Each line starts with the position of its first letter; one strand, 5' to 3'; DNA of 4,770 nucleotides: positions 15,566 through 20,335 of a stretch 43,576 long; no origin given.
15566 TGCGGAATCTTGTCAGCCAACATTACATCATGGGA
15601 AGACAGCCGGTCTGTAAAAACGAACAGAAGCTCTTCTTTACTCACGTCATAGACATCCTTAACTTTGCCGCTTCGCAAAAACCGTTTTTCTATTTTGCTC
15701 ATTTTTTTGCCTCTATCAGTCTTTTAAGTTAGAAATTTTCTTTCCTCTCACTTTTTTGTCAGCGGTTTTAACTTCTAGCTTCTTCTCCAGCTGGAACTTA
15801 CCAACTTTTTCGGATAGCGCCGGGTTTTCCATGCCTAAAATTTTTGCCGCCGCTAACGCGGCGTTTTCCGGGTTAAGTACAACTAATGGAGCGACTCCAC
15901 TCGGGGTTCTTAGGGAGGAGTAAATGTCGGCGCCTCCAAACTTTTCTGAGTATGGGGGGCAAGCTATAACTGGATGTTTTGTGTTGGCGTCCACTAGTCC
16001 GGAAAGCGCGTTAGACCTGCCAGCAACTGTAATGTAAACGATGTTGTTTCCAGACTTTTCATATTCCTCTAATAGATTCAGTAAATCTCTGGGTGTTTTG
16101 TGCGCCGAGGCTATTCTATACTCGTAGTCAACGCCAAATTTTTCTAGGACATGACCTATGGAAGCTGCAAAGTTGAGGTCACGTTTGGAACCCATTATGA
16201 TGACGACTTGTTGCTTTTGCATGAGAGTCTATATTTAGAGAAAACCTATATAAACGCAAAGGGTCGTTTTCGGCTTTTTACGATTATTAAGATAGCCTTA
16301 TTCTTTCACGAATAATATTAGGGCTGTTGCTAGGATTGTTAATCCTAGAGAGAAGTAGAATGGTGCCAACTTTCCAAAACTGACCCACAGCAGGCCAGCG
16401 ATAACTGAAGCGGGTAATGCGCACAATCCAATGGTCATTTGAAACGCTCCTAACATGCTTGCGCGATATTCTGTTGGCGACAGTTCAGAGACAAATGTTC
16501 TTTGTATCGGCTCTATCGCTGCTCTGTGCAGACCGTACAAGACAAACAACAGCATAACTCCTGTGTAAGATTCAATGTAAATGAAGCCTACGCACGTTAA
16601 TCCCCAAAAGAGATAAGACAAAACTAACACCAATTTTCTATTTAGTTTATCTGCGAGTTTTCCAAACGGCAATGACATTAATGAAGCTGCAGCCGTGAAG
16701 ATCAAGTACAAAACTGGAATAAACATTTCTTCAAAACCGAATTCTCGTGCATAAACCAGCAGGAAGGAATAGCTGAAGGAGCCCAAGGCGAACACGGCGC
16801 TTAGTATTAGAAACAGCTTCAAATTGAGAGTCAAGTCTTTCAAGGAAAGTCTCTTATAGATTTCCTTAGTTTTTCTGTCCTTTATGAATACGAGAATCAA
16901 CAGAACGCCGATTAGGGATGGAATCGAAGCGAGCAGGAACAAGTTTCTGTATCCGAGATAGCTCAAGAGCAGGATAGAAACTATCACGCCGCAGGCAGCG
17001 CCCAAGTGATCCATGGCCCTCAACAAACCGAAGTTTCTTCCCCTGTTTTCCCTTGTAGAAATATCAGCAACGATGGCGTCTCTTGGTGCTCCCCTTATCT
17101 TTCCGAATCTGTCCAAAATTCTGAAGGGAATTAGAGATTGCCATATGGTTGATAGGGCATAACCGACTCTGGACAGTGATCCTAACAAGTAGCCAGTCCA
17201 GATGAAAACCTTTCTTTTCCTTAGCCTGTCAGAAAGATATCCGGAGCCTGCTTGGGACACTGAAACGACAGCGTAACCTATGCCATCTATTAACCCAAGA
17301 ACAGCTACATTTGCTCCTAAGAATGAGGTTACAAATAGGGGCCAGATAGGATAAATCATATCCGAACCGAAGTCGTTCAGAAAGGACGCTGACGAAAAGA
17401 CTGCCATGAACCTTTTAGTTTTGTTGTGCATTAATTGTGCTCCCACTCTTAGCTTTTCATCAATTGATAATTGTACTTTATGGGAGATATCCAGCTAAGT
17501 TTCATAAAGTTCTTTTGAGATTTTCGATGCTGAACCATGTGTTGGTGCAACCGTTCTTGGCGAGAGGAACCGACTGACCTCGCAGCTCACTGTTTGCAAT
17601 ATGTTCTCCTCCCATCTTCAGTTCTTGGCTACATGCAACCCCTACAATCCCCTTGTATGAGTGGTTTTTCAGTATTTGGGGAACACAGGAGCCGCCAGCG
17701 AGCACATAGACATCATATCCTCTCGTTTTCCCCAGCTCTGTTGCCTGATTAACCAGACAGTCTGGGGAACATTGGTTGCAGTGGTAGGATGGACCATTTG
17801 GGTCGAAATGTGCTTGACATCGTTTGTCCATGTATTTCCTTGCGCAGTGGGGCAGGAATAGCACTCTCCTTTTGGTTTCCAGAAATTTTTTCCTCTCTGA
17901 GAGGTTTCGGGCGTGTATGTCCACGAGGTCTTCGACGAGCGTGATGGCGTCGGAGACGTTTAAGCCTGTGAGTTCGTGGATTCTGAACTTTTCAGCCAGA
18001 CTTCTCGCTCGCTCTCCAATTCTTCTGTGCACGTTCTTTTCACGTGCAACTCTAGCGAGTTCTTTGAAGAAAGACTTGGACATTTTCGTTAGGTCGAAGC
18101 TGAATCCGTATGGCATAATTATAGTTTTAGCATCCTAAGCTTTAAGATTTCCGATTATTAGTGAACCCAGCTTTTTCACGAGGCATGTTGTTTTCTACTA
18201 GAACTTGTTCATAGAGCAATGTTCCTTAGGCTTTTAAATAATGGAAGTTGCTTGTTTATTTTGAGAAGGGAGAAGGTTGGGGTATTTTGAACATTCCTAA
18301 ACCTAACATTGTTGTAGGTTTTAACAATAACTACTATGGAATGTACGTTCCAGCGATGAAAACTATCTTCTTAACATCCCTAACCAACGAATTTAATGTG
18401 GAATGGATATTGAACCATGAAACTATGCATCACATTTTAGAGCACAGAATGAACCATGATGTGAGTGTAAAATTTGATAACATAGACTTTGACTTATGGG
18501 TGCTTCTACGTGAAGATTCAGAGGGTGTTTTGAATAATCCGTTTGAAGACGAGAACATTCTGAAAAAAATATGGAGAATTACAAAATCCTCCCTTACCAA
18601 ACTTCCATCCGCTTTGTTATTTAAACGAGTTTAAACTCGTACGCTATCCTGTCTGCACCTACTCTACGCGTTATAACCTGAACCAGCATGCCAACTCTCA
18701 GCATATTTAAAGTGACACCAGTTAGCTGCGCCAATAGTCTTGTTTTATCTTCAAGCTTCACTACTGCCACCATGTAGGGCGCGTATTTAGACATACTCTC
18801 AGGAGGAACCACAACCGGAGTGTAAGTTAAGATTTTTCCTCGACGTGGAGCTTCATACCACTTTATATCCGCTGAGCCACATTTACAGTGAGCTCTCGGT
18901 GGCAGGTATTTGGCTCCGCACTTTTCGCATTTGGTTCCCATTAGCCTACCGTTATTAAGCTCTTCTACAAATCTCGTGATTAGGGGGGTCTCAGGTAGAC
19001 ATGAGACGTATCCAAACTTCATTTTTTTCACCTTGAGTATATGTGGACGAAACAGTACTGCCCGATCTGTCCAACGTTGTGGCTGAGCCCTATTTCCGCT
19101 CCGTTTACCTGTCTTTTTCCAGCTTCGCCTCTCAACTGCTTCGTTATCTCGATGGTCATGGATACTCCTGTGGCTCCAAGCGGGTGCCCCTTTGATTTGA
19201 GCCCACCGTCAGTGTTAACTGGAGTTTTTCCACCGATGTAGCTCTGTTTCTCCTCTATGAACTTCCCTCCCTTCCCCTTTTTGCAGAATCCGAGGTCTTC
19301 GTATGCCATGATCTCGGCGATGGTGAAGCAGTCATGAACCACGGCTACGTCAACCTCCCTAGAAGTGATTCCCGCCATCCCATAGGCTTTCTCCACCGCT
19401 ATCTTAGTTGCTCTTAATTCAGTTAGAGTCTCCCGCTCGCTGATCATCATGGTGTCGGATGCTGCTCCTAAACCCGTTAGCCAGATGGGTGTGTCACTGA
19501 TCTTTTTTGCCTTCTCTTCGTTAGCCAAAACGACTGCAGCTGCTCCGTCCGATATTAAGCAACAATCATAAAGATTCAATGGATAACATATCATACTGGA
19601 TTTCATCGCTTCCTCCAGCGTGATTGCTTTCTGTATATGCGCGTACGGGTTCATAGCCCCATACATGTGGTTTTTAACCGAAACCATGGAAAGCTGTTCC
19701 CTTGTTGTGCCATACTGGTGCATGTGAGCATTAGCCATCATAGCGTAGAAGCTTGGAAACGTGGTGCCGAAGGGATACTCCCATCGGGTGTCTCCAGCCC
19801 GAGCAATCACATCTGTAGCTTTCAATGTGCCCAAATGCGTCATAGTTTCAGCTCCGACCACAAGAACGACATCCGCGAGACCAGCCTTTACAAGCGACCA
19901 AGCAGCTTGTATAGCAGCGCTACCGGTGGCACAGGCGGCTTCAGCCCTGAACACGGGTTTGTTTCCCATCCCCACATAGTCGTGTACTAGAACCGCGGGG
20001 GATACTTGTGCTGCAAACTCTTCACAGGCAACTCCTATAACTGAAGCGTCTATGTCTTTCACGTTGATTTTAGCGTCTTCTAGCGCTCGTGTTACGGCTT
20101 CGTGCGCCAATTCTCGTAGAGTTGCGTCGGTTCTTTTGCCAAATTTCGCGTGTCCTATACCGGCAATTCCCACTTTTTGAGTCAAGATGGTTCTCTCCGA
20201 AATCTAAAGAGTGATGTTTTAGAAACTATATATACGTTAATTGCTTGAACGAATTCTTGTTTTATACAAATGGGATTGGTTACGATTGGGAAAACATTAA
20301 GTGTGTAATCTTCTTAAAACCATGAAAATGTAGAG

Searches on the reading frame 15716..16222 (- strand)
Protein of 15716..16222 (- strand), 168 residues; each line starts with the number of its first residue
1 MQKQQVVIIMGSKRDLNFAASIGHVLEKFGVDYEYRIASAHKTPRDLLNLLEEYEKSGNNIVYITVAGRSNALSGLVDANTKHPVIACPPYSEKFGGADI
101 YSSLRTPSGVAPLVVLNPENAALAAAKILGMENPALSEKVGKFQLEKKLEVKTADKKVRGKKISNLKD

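Call 7: search_protein_families(library=pfam, proteins=[window:15716-16222:-])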
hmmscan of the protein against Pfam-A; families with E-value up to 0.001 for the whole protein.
window:15716-16222:- (168 aa): 1 family
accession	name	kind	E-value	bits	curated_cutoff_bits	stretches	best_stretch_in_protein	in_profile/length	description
PF00731.26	AIRC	-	2.6e-41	141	30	1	5-147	1-145/148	AIR carboxylase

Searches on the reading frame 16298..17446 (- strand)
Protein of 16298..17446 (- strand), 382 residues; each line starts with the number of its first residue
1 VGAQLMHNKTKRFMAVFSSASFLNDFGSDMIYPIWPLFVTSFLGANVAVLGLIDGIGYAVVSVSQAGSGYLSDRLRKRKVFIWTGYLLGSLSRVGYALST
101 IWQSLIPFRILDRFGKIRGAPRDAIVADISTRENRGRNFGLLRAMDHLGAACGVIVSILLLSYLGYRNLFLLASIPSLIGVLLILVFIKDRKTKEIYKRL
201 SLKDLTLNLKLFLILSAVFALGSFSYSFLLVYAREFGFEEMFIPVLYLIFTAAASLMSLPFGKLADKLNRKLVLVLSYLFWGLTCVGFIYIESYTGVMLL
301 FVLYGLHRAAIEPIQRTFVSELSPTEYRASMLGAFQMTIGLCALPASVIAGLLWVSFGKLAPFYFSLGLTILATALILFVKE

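Call 7: search_protein_families(library=pfam, proteins=[window:16298-17446:-])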
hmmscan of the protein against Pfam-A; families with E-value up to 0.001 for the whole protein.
window:16298-17446:- (382 aa): 1 family
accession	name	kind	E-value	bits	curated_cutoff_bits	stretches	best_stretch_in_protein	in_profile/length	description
PF07690.21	MFS_1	-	5.3e-47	160.8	33.4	2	19-195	3-179/347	Major Facilitator Superfamily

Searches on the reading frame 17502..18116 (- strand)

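Call 7: search_protein_families(library=pfam, proteins=[window:17502-18116:-])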
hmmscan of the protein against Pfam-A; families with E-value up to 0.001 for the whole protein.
window:17502-18116:- (204 aa): 1 family
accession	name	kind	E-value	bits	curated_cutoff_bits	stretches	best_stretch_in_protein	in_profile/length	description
PF01976.22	DUF116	-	4.8e-29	101.3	25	1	64-203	21-154/155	Protein of unknown function DUF116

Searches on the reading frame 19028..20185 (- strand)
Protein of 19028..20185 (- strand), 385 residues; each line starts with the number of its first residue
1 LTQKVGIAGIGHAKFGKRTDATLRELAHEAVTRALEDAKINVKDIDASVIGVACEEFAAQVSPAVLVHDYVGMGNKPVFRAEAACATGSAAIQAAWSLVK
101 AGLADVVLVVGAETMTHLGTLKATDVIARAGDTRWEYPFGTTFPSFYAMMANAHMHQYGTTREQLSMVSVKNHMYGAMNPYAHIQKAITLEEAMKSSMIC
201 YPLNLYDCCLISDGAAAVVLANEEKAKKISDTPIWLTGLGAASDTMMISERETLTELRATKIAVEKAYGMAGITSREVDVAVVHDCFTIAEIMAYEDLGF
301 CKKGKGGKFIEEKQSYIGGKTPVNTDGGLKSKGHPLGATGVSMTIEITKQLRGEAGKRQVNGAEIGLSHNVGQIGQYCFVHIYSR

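Call 7: search_protein_families(library=pfam, proteins=[window:19028-20185:-])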
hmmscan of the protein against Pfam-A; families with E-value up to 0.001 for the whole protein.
window:19028-20185:- (385 aa): 5 families
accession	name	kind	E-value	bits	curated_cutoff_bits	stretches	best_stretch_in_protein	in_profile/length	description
PF22691.2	Thiolase_C_1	-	2.4e-51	173.7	28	1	240-385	1-144/144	Thiolase C-terminal domain-like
PF00108.29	Thiolase_N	-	3e-25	89.5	26.4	1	14-224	14-260/260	Thiolase, N-terminal domain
PF02803.24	Thiolase_C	-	8.4e-11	42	27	1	261-370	25-116/123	Thiolase, C-terminal domain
PF08545.16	ACP_syn_III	-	6.9e-09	35.9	24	1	82-118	4-40/80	3-Oxoacyl-[acyl-carrier-protein (ACP)] synthase III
PF00109.32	ketoacyl-synt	-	8.6e-08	32.5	20.8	1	77-125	166-214/252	Beta-ketoacyl synthase, N-terminal domain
